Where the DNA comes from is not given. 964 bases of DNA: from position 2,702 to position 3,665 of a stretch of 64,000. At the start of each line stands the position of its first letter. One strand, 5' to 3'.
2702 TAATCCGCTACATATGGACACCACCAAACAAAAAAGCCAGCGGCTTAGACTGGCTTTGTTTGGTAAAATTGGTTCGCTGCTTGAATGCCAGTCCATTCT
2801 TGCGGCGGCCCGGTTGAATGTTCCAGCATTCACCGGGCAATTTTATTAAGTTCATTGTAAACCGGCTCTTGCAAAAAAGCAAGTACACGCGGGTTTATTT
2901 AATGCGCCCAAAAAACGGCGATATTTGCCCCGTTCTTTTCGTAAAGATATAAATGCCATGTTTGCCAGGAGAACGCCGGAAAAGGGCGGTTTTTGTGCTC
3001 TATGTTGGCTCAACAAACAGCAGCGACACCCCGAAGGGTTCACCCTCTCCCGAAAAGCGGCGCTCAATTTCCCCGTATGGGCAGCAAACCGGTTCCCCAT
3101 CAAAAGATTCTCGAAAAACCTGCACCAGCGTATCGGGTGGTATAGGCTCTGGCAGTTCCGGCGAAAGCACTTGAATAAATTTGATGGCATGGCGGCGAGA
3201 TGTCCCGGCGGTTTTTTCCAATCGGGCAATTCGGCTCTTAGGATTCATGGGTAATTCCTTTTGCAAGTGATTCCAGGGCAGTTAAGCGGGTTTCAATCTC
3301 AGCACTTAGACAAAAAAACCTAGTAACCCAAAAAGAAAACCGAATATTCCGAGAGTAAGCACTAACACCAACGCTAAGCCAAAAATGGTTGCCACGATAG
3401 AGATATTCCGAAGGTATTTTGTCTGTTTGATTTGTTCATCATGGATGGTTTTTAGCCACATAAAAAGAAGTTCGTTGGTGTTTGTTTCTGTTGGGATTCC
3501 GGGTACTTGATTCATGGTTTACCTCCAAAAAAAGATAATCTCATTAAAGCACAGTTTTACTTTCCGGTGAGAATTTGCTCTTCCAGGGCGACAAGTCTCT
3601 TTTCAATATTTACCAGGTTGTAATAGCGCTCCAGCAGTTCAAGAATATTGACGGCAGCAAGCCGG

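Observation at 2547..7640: Minimal (5,021-bp period) integrase element flanked by two complete identical tRNA(CAT) genes; the tRNA promoter and terminator are split between the copies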

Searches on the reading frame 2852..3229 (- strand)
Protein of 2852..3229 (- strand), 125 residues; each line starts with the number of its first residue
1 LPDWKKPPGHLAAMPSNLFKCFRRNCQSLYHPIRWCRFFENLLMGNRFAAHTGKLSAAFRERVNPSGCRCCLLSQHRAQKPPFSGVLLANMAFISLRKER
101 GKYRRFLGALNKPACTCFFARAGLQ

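Call 7: search_protein_families(library=pfam, proteins=[window:2852-3229:-], max_evalue=0.1)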
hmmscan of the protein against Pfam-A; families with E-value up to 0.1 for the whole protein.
window:2852-3229:- (125 aa): 0 families

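Call 8: search_protein_families(library=phrogs, proteins=[window:2852-3229:-], max_evalue=0.1)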
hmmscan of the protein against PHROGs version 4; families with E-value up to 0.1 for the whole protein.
window:2852-3229:- (125 aa): 0 families

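Call 83: search_protein_families(library=ncbifam, proteins=[window:2852-3229:-], max_evalue=0.1)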
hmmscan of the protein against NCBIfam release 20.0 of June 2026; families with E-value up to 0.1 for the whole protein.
window:2852-3229:- (125 aa): 0 families

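Call 84: search_protein_families(library=padloc, proteins=[window:2852-3229:-], max_evalue=0.1)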
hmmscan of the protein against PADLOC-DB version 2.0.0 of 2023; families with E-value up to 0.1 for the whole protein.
window:2852-3229:- (125 aa): 0 families

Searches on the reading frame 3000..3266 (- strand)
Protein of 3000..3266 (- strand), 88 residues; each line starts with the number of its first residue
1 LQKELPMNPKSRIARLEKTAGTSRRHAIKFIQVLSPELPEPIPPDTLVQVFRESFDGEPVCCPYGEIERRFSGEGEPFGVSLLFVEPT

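Call 7: search_protein_families(library=pfam, proteins=[window:3000-3266:-], max_evalue=0.1)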
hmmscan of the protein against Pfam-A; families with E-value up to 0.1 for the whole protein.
window:3000-3266:- (88 aa): 0 families

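Call 8: search_protein_families(library=phrogs, proteins=[window:3000-3266:-], max_evalue=0.1)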
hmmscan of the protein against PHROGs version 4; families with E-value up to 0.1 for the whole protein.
window:3000-3266:- (88 aa): 0 families

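Call 83: search_protein_families(library=ncbifam, proteins=[window:3000-3266:-], max_evalue=0.1)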
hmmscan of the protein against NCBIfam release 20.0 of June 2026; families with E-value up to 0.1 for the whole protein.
window:3000-3266:- (88 aa): 0 families

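Call 84: search_protein_families(library=padloc, proteins=[window:3000-3266:-], max_evalue=0.1)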
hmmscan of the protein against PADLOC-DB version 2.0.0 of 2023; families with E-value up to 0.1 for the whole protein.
window:3000-3266:- (88 aa): 0 families

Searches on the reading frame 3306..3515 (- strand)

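Call 7: search_protein_families(library=pfam, proteins=[window:3306-3515:-], max_evalue=0.1)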
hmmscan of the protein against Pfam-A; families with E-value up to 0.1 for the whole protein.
window:3306-3515:- (69 aa): 0 families

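Call 8: search_protein_families(library=phrogs, proteins=[window:3306-3515:-], max_evalue=0.1)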
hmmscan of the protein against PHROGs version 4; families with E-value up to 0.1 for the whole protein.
window:3306-3515:- (69 aa): 1 family
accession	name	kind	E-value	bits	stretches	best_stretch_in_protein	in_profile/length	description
phrog_10121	-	unknown function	0.023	15.9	1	31-64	24-57/109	-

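Call 83: search_protein_families(library=ncbifam, proteins=[window:3306-3515:-], max_evalue=0.1)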
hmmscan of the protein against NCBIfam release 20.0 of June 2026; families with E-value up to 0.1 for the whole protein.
window:3306-3515:- (69 aa): 0 families

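Call 84: search_protein_families(library=padloc, proteins=[window:3306-3515:-], max_evalue=0.1)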
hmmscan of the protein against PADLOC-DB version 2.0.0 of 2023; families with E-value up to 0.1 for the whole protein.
window:3306-3515:- (69 aa): 0 families
